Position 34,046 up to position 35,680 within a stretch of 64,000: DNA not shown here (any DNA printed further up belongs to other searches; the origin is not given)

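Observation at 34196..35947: DsrK/HdrD-like CCG Fe-S oxidoreductase fused to a response-regulator receiver domain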

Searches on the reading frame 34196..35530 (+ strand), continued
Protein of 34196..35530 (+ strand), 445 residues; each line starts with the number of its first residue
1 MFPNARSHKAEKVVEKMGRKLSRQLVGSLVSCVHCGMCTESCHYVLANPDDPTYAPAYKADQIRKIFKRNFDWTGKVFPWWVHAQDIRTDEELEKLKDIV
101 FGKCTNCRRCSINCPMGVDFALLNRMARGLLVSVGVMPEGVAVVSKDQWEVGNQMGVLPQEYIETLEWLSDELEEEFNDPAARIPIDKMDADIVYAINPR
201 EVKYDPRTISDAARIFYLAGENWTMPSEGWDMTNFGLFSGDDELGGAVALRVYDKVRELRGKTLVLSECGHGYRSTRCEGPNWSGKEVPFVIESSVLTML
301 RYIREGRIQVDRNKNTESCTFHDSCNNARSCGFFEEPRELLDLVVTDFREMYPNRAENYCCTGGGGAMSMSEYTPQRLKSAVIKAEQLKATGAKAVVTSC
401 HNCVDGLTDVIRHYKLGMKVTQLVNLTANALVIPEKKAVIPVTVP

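Call 21: find_homologous_proteins(query=P0121, max_evalue=1e-10)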
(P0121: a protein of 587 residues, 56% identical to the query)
Query P0121 (587 aa): 3327 proteins with E <= 1e-10 among 8000 candidates; the best 120 are listed.
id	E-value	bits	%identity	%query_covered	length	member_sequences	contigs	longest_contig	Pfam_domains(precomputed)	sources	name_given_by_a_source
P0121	0.0e+0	1378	100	100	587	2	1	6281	PF13534.12,PF02754.22,PF13183.12,PF00072.31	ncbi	-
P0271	0.0e+0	1130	81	100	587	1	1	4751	PF12838.13,PF13534.12,PF02754.22,PF13183.12,PF00072.31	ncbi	ncbi:MAG: response regulator [bacterium]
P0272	0.0e+0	1020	72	100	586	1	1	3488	PF13534.12,PF02754.22,PF13183.12,PF00072.31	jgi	jgi:Fe-S oxidoreductase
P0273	7.8e-268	908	66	100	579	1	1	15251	PF13534.12,PF02754.22,PF13183.12,PF00072.31,PF13187.12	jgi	-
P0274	2.3e-255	867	64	100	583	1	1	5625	PF13534.12,PF02754.22,PF13183.12,PF00072.31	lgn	-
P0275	6.3e-247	839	61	99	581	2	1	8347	PF13534.12,PF02754.22,PF13237.12,PF13183.12,PF00072.31,PF13187.12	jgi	jgi:Fe-S oxidoreductase/CheY-like chemotaxis protein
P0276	1.2e-246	838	60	100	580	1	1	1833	PF13534.12,PF02754.22,PF13183.12,PF00072.31,PF13187.12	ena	-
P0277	1.1e-244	831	62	99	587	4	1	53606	PF13534.12,PF02754.22,PF13183.12,PF00072.31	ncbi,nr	ncbi:MAG: response regulator [Deltaproteobacteria bacterium]|nr:response regulator [Deltaproteobacte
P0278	5.9e-244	829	60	100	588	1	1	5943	PF13534.12,PF02754.22,PF13183.12,PF00072.31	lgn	-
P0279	5.1e-237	806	59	99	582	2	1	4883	PF13534.12,PF02754.22,PF13237.12,PF13183.12,PF00072.31,PF13187.12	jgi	-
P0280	3.5e-235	800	58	100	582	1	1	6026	PF13534.12,PF02754.22,PF13183.12,PF00072.31,PF13187.12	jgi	jgi:Fe-S oxidoreductase/CheY-like chemotaxis protein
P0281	1.3e-232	792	57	99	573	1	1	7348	PF13534.12,PF02754.22,PF13237.12,PF13183.12,PF00072.31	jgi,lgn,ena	-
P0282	1.7e-232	791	58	99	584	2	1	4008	PF13534.12,PF02754.22,PF13183.12,PF00072.31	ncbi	-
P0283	3.9e-232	790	58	99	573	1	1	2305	PF13534.12,PF02754.22,PF13237.12,PF13183.12,PF00072.31,PF13187.12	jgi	-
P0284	4.2e-231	787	57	99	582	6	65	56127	PF13534.12,PF02754.22,PF13237.12,PF13183.12,PF00072.31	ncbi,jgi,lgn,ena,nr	ncbi:MAG: hypothetical protein COZ06_29000 [Armatimonadetes bacterium CG_4_10_14_3_um_filter_66_18]|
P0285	1.0e-229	782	56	100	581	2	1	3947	PF02754.22,PF13183.12,PF00072.31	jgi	-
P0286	1.8e-227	775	56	99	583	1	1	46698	PF12838.13,PF13534.12,PF02754.22,PF13237.12,PF13183.12,PF00072.31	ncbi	ncbi:MAG: response regulator [Planctomycetota bacterium]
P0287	6.1e-224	763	56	99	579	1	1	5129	PF13534.12,PF02754.22,PF13237.12,PF13183.12,PF00072.31,PF13187.12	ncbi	-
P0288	2.0e-223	761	56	99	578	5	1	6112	PF12838.13,PF13534.12,PF02754.22,PF13237.12,PF13183.12,PF00072.31,PF13187.12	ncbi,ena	-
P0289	2.4e-223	761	55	99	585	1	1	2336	PF13534.12,PF02754.22,PF13237.12,PF13183.12,PF00072.31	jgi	jgi:Fe-S oxidoreductase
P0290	3.9e-223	760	56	99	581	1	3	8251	PF12838.13,PF13534.12,PF02754.22,PF13183.12,PF00072.31,PF13187.12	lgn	-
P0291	5.2e-223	760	56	99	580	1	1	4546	PF12838.13,PF13534.12,PF02754.22,PF13183.12,PF00072.31,PF13187.12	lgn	-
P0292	9.8e-223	759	57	100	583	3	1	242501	PF12838.13,PF13534.12,PF02754.22,PF13237.12,PF13183.12,PF00072.31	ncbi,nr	ncbi:MAG: response regulator [Candidatus Kapabacteria bacterium]|nr:response regulator [Candidatus K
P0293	1.1e-222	759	55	99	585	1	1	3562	PF12838.13,PF13534.12,PF02754.22,PF13237.12,PF13183.12,PF00072.31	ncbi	-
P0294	9.4e-222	756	57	99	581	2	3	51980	PF12838.13,PF13534.12,PF02754.22,PF13183.12,PF00072.31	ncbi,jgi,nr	ncbi:MAG: response regulator [Deltaproteobacteria bacterium]|nr:response regulator [Deltaproteobacte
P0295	2.5e-221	754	57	99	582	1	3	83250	PF12838.13,PF13534.12,PF02754.22,PF13237.12,PF13183.12,PF00072.31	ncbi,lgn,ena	-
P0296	1.0e-220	752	55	99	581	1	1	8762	PF12838.13,PF13534.12,PF02754.22,PF13237.12,PF13183.12,PF00072.31,PF13187.12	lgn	-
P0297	5.6e-220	750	57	99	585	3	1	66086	PF13534.12,PF02754.22,PF13183.12,PF00072.31,PF13187.12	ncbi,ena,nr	ncbi:MAG: response regulator [Acidobacteria bacterium]|nr:response regulator [Acidobacteriota bacter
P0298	6.6e-220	750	56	98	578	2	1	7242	PF13534.12,PF02754.22,PF13237.12,PF13183.12,PF00072.31,PF13187.12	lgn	-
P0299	6.9e-220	750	54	99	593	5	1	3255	PF12837.13,PF13534.12,PF02754.22,PF13237.12,PF13183.12,PF00072.31,PF13187.12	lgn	-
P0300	1.4e-218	745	56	99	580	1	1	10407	PF12838.13,PF13534.12,PF02754.22,PF13237.12,PF13183.12,PF00072.31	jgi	-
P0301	1.5e-218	745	56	99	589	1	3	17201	PF12838.13,PF13534.12,PF02754.22,PF13183.12,PF00072.31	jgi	jgi:Fe-S oxidoreductase/CheY-like chemotaxis protein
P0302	2.0e-218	745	54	99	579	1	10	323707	PF13534.12,PF02754.22,PF13183.12,PF00072.31,PF13187.12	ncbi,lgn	-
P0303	6.3e-217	740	56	98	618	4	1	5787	PF12837.13,PF12838.13,PF13534.12,PF02754.22,PF13183.12,PF00072.31,PF13187.12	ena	-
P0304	8.8e-217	739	55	99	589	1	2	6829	PF13534.12,PF02754.22,PF13237.12,PF13183.12,PF00072.31,PF13187.12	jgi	jgi:Fe-S oxidoreductase/CheY-like chemotaxis protein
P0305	1.7e-216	738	57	98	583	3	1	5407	PF12838.13,PF13534.12,PF02754.22,PF13237.12,PF13183.12,PF00072.31,PF13187.12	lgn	-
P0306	2.1e-216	738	54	99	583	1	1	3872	PF13534.12,PF02754.22,PF13237.12,PF13183.12,PF00072.31,PF13187.12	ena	-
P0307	2.6e-216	738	55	99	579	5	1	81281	PF12838.13,PF13534.12,PF02754.22,PF13237.12,PF13183.12,PF00072.31,PF13187.12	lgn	-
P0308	3.8e-216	737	55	99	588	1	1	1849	PF13534.12,PF02754.22,PF13183.12,PF00072.31,PF13187.12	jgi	jgi:Fe-S oxidoreductase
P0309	4.0e-216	737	54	99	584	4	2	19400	PF12838.13,PF13534.12,PF02754.22,PF13237.12,PF13183.12,PF00072.31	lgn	-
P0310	1.0e-215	736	55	99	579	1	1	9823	PF12838.13,PF13534.12,PF02754.22,PF13183.12,PF00072.31,PF13187.12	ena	-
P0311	1.0e-215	736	56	98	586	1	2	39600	PF13534.12,PF02754.22,PF13237.12,PF13183.12,PF00072.31,PF13187.12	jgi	jgi:Fe-S oxidoreductase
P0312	1.6e-215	735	54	99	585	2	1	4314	PF13534.12,PF02754.22,PF13237.12,PF13183.12,PF00072.31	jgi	-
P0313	1.6e-215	735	56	100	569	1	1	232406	PF13534.12,PF02754.22,PF13183.12,PF00072.31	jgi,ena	-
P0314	4.0e-215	734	55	99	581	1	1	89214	PF13534.12,PF02754.22,PF13237.12,PF13183.12,PF00072.31,PF13187.12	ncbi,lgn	-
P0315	8.4e-215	733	55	100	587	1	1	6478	PF13534.12,PF02754.22,PF13183.12,PF00072.31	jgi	jgi:Fe-S oxidoreductase/CheY-like chemotaxis protein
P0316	1.0e-214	732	55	100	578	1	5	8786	PF13534.12,PF02754.22,PF13183.12,PF00072.31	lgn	-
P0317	1.7e-214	732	56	99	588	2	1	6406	PF13534.12,PF02754.22,PF13183.12,PF00072.31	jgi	jgi:Fe-S oxidoreductase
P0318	2.8e-214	731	54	99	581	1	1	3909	PF13534.12,PF02754.22,PF13237.12,PF13183.12,PF00072.31,PF13187.12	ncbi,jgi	jgi:Fe-S oxidoreductase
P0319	3.2e-214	731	55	100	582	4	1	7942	PF13534.12,PF02754.22,PF13183.12,PF00072.31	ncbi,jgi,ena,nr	ncbi:MAG TPA: response regulator [Vicinamibacteria bacterium]|nr:response regulator [Vicinamibacteri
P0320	3.3e-214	731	54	98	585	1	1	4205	PF13534.12,PF02754.22,PF13183.12,PF00072.31,PF13187.12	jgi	jgi:Fe-S oxidoreductase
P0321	4.1e-214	730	57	95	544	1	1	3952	PF13534.12,PF02754.22,PF13183.12,PF00072.31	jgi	jgi:Fe-S oxidoreductase/CheY-like chemotaxis protein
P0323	6.0e-214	730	53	98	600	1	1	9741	PF13534.12,PF02754.22,PF13237.12,PF13183.12,PF00072.31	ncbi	ncbi:MAG: response regulator [bacterium]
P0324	1.6e-213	729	55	99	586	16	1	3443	PF12838.13,PF13534.12,PF02754.22,PF13237.12,PF13183.12,PF00072.31,PF13187.12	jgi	-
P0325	5.9e-213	727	54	99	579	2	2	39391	PF12838.13,PF13534.12,PF02754.22,PF13237.12,PF13183.12,PF00072.31,PF13187.12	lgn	-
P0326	1.7e-212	725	53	97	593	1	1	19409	PF13534.12,PF02754.22,PF13237.12,PF13183.12,PF00072.31,PF13187.12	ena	-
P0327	1.9e-212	725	54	99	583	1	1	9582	PF13534.12,PF02754.22,PF13237.12,PF13183.12,PF00072.31,PF13187.12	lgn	-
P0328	3.0e-212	724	53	99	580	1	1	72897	PF13534.12,PF02754.22,PF13237.12,PF13183.12,PF00072.31,PF13187.12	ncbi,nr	ncbi:MAG: putative reductase, iron-sulfur cluster-binding subunit [Ignavibacteria bacterium]|nr:puta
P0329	4.0e-212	724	56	98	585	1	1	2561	PF13534.12,PF02754.22,PF13183.12,PF00072.31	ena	-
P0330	4.2e-212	724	54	99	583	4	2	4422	PF13534.12,PF02754.22,PF13183.12,PF00072.31,PF13187.12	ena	-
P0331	4.5e-212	724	56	98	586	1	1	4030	PF13534.12,PF02754.22,PF13237.12,PF13183.12,PF00072.31,PF13187.12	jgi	jgi:Fe-S oxidoreductase/CheY-like chemotaxis protein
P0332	8.1e-212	723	54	99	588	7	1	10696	PF13534.12,PF02754.22,PF13183.12,PF00072.31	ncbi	-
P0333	1.3e-211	722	53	99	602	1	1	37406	PF13534.12,PF02754.22,PF13237.12,PF13183.12,PF00072.31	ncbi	ncbi:MAG: response regulator [bacterium]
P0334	1.3e-211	722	53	99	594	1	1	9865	PF12838.13,PF02754.22,PF13237.12,PF13183.12,PF00072.31,PF13187.12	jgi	-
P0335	1.7e-211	722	54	99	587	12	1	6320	PF13534.12,PF02754.22,PF13237.12,PF13183.12,PF00072.31,PF13187.12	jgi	jgi:Fe-S oxidoreductase/CheY-like chemotaxis protein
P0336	1.8e-211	722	55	99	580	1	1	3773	PF12838.13,PF13534.12,PF02754.22,PF13183.12,PF00072.31,PF13187.12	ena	-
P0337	6.3e-211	720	53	99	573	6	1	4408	PF13534.12,PF02754.22,PF13183.12,PF00072.31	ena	-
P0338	6.7e-211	720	53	98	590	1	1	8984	PF12838.13,PF13534.12,PF02754.22,PF13237.12,PF13183.12,PF00072.31,PF13187.12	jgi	jgi:Fe-S oxidoreductase/CheY-like chemotaxis protein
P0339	7.6e-211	720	53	97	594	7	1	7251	PF13534.12,PF02754.22,PF13237.12,PF13183.12,PF00072.31,PF13187.12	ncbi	-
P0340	9.8e-211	719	54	99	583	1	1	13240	PF12838.13,PF13534.12,PF02754.22,PF13237.12,PF13183.12,PF00072.31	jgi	jgi:Fe-S oxidoreductase/CheY-like chemotaxis protein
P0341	1.3e-210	719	54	99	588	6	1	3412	PF13534.12,PF02754.22,PF13183.12,PF00072.31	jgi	-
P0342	1.5e-210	719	53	98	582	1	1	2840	PF13534.12,PF02754.22,PF13237.12,PF13183.12,PF00072.31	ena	-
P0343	1.5e-210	719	53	98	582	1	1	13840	PF13534.12,PF02754.22,PF13237.12,PF13183.12,PF00072.31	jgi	jgi:Fe-S oxidoreductase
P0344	1.6e-210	719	53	99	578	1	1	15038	PF13534.12,PF02754.22,PF13183.12,PF00072.31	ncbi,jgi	jgi:Fe-S oxidoreductase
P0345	1.9e-210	718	56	95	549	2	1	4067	PF13534.12,PF02754.22,PF13183.12,PF00072.31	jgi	-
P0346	8.3e-210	716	54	99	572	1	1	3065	PF12838.13,PF13534.12,PF02754.22,PF13183.12,PF00072.31,PF13187.12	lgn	-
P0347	8.7e-210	716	53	99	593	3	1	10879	PF12838.13,PF13534.12,PF02754.22,PF13237.12,PF13183.12,PF00072.31,PF13187.12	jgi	-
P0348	1.1e-209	716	53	98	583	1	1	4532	PF13534.12,PF02754.22,PF13237.12,PF13183.12,PF00072.31,PF13187.12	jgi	jgi:Fe-S oxidoreductase/CheY-like chemotaxis protein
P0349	1.3e-209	716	53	98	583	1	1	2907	PF13534.12,PF02754.22,PF13237.12,PF13183.12,PF00072.31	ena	-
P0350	1.7e-209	715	53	99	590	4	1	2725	PF12838.13,PF13534.12,PF02754.22,PF13237.12,PF13183.12,PF00072.31,PF13187.12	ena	-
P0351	1.8e-209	715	52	99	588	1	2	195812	PF13534.12,PF02754.22,PF13237.12,PF13183.12,PF00072.31,PF13187.12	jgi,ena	jgi:Fe-S oxidoreductase/CheY-like chemotaxis protein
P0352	2.5e-209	715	54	96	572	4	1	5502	PF13534.12,PF02754.22,PF13237.12,PF13183.12,PF00072.31,PF13187.12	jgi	jgi:Fe-S oxidoreductase/CheY-like chemotaxis protein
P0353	2.6e-209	715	53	97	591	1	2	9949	PF13534.12,PF02754.22,PF13237.12,PF13183.12,PF00072.31,PF13187.12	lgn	-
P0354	2.6e-209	715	53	98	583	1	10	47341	PF13534.12,PF02754.22,PF13237.12,PF13183.12,PF00072.31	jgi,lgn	-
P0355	4.0e-209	714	53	98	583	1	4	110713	PF13534.12,PF02754.22,PF13237.12,PF13183.12,PF00072.31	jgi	jgi:Fe-S oxidoreductase/CheY-like chemotaxis protein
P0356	4.4e-209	714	53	98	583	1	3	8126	PF13534.12,PF02754.22,PF13237.12,PF13183.12,PF00072.31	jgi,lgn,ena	-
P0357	4.5e-209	714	53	98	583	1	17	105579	PF13534.12,PF02754.22,PF13237.12,PF13183.12,PF00072.31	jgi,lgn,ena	jgi:Fe-S oxidoreductase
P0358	4.5e-209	714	53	98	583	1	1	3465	PF13534.12,PF02754.22,PF13237.12,PF13183.12,PF00072.31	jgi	-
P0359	5.1e-209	714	53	99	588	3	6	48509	PF13534.12,PF02754.22,PF13237.12,PF13183.12,PF00072.31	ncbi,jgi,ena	-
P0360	5.7e-209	713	52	99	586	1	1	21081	PF13534.12,PF02754.22,PF13237.12,PF13183.12,PF00072.31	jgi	jgi:Fe-S oxidoreductase/CheY-like chemotaxis protein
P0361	6.8e-209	713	52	98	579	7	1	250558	PF13534.12,PF02754.22,PF13183.12,PF00072.31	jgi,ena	-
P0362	6.9e-209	713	52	99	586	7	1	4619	PF13534.12,PF02754.22,PF13237.12,PF13183.12,PF00072.31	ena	-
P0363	8.6e-209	713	53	98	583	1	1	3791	PF13534.12,PF02754.22,PF13237.12,PF13183.12,PF00072.31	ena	-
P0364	1.0e-208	713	53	98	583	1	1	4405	PF13534.12,PF02754.22,PF13237.12,PF13183.12,PF00072.31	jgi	jgi:Fe-S oxidoreductase/CheY-like chemotaxis protein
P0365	1.1e-208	713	53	98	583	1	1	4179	PF13534.12,PF02754.22,PF13237.12,PF13183.12,PF00072.31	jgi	-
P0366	1.1e-208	713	54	96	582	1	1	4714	PF12838.13,PF13534.12,PF02754.22,PF13237.12,PF13183.12,PF00072.31,PF13187.12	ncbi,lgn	-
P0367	1.2e-208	712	53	98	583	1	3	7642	PF13534.12,PF02754.22,PF13237.12,PF13183.12,PF00072.31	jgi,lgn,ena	jgi:Fe-S oxidoreductase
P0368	2.1e-208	712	53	97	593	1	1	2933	PF13534.12,PF02754.22,PF13237.12,PF13183.12,PF00072.31,PF13187.12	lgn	-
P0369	3.0e-208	711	54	98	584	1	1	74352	PF13534.12,PF02754.22,PF13183.12,PF00072.31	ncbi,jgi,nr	ncbi:MAG: response regulator [Deltaproteobacteria bacterium]|nr:response regulator [Deltaproteobacte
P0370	3.1e-208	711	53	98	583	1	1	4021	PF13534.12,PF02754.22,PF13237.12,PF13183.12,PF00072.31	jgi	-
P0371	3.9e-208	711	53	99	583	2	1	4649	PF13534.12,PF02754.22,PF13237.12,PF13183.12,PF00072.31,PF13187.12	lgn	-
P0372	4.0e-208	711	53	98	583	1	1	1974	PF13534.12,PF02754.22,PF13237.12,PF13183.12,PF00072.31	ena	-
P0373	4.2e-208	711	53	98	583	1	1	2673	PF13534.12,PF02754.22,PF13237.12,PF13183.12,PF00072.31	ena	-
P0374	5.6e-208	710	52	99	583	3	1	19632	PF13534.12,PF02754.22,PF13237.12,PF13183.12,PF00072.31,PF13187.12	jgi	-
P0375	5.9e-208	710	53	97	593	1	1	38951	PF12838.13,PF13534.12,PF02754.22,PF13183.12,PF00072.31,PF13187.12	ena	-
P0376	7.5e-208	710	53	98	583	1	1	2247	PF13534.12,PF02754.22,PF13237.12,PF13183.12,PF00072.31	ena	-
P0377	8.4e-208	710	53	98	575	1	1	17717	PF13534.12,PF02754.22,PF13183.12,PF00072.31,PF13187.12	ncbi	-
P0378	8.5e-208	710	53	98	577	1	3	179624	PF13534.12,PF02754.22,PF13183.12,PF00072.31,PF13187.12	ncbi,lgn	-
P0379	9.5e-208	709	53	98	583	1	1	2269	PF13534.12,PF02754.22,PF13237.12,PF13183.12,PF00072.31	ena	-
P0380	1.0e-207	709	53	98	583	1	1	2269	PF13534.12,PF02754.22,PF13237.12,PF13183.12,PF00072.31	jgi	-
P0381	1.1e-207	709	53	98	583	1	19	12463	PF13534.12,PF02754.22,PF13237.12,PF13183.12,PF00072.31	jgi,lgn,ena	jgi:Fe-S oxidoreductase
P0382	1.1e-207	709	52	99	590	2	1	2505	PF12837.13,PF13534.12,PF02754.22,PF13237.12,PF13183.12,PF00072.31,PF13187.12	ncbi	ncbi:MAG: response regulator [Terriglobales bacterium]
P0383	1.3e-207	709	53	96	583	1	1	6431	PF13534.12,PF02754.22,PF13237.12,PF13183.12,PF00072.31,PF13187.12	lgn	-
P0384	1.4e-207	709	53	99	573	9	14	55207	PF13534.12,PF02754.22,PF13183.12,PF00072.31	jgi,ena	jgi:Fe-S oxidoreductase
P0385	1.4e-207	709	53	98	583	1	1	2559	PF13534.12,PF02754.22,PF13237.12,PF13183.12,PF00072.31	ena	-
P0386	1.7e-207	709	53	99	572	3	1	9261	PF13534.12,PF02754.22,PF13237.12,PF13183.12,PF00072.31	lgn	-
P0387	1.9e-207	708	53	98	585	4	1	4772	PF13534.12,PF02754.22,PF13237.12,PF13183.12,PF00072.31,PF13187.12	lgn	-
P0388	2.7e-207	708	51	99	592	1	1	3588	PF13534.12,PF02754.22,PF13237.12,PF13183.12,PF00072.31,PF13187.12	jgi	jgi:Fe-S oxidoreductase/CheY-like chemotaxis protein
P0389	3.3e-207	708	54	99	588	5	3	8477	PF13534.12,PF02754.22,PF13237.12,PF13183.12,PF00072.31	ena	-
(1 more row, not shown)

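Call 54: find_homologous_proteins(query=P0130, max_evalue=1e-20)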
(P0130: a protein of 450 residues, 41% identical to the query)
Query P0130 (450 aa): 4674 proteins with E <= 1e-20 among 8000 candidates; the best 120 are listed.
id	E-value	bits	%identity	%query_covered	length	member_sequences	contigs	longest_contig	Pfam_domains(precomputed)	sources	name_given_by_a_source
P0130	0.0e+0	1031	100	100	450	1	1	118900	PF12838.13,PF13534.12,PF02754.22,PF13183.12,PF13187.12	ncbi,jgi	-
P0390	3.6e-275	930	89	100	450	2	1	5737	PF12838.13,PF13534.12,PF02754.22,PF13183.12,PF13187.12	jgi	jgi:Fe-S oxidoreductase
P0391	9.7e-272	919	88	100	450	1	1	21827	PF12838.13,PF13534.12,PF02754.22,PF13183.12,PF13187.12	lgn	-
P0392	1.0e-204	698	65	99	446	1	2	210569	PF13534.12,PF02754.22,PF13183.12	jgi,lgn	jgi:Fe-S oxidoreductase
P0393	2.4e-202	690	64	99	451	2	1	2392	PF13534.12,PF02754.22,PF13183.12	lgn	-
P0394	7.8e-201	685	65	97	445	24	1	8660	PF13534.12,PF02754.22,PF13183.12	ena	-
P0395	2.0e-200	684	66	97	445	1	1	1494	PF13534.12,PF02754.22,PF13183.12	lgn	-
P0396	5.2e-200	683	63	97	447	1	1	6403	PF02754.22,PF13183.12,PF13187.12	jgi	jgi:Fe-S oxidoreductase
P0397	1.5e-198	678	64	98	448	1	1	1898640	PF13534.12,PF02754.22,PF13183.12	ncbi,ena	-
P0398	1.3e-197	675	63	98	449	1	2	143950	PF13534.12,PF02754.22,PF13183.12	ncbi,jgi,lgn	-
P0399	2.0e-197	674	63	98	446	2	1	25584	PF13534.12,PF02754.22,PF13183.12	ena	-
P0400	2.5e-197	674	63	97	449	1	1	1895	PF13534.12,PF02754.22,PF13183.12,PF13187.12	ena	-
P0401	4.5e-197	673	62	97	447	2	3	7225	PF13534.12,PF02754.22,PF13183.12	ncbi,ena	-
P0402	1.3e-196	672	63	98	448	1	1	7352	PF13534.12,PF02754.22,PF13183.12,PF13187.12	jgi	-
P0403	1.5e-196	671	64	96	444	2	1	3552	PF13534.12,PF02754.22,PF13183.12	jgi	jgi:Fe-S oxidoreductase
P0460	1.2e-190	652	61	99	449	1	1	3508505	PF13534.12,PF02754.22,PF13183.12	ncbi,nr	ncbi:conserved hypothetical protein [Candidatus Zixiibacteriota bacterium]|nr:conserved hypothetical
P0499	3.0e-188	644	58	100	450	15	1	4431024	PF13534.12,PF02754.22,PF13183.12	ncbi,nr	ncbi:MAG: (Fe-S)-binding protein [Candidatus Aminicenantes bacterium]|nr:MAG: (Fe-S)-binding protein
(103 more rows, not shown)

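Call 55: find_encoding_contigs(protein=P0130, flank=7000, max_places=2)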
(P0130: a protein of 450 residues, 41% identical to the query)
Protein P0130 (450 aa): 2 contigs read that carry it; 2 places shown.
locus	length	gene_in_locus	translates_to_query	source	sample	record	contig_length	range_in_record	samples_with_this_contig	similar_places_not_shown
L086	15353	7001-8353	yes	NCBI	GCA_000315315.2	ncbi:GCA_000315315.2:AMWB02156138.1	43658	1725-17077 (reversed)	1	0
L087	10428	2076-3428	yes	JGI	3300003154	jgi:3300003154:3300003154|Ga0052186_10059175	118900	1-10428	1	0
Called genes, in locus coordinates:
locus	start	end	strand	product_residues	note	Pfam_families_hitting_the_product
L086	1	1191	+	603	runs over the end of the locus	PF00664:ABC_membrane, PF00005:ABC_tran, PF02463:SMC_N (weak), PF06414:Zeta_toxin (faint)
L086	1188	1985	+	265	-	PF00459:Inositol_P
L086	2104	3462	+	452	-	PF02878:PGM_PMM_I, PF02879:PGM_PMM_II, PF02880:PGM_PMM_III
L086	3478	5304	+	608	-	PF13522:GATase_6, PF13537:GATase_7, PF01380:SIS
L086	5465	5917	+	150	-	PF08922:DUF1905, PF13376:OmdA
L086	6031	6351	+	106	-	PF04358:DsrC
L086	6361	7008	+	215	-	-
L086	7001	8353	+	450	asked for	PF13187:Fer4_9 (faint), PF13183:Fer4_8, PF12838:Fer4_7 (weak), PF13534:Fer4_17 (weak), PF02754:CCG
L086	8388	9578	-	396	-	PF00266:Aminotran_5, PF01053:Cys_Met_Meta_PP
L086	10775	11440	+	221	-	PF01545:Cation_efflux, PF16916:ZT_dimer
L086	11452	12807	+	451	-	PF01938:TRAM (weak), PF05958:tRNA_U5-meth_tr, PF01135:PCMT (weak), PF05175:MTS, PF03602:Cons_hypoth95, PF09445:Methyltransf_15, PF13649:Methyltransf_25, PF13847:Methyltransf_31, +3 more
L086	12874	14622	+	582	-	PF05960:DUF885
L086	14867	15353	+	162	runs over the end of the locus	PF11969:DcpS_C (weak), PF01230:HIT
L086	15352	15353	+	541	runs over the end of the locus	PF00330:Aconitase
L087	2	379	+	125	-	?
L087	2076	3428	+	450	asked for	PF13187:Fer4_9 (faint), PF13183:Fer4_8, PF12838:Fer4_7 (weak), PF13534:Fer4_17 (weak), PF02754:CCG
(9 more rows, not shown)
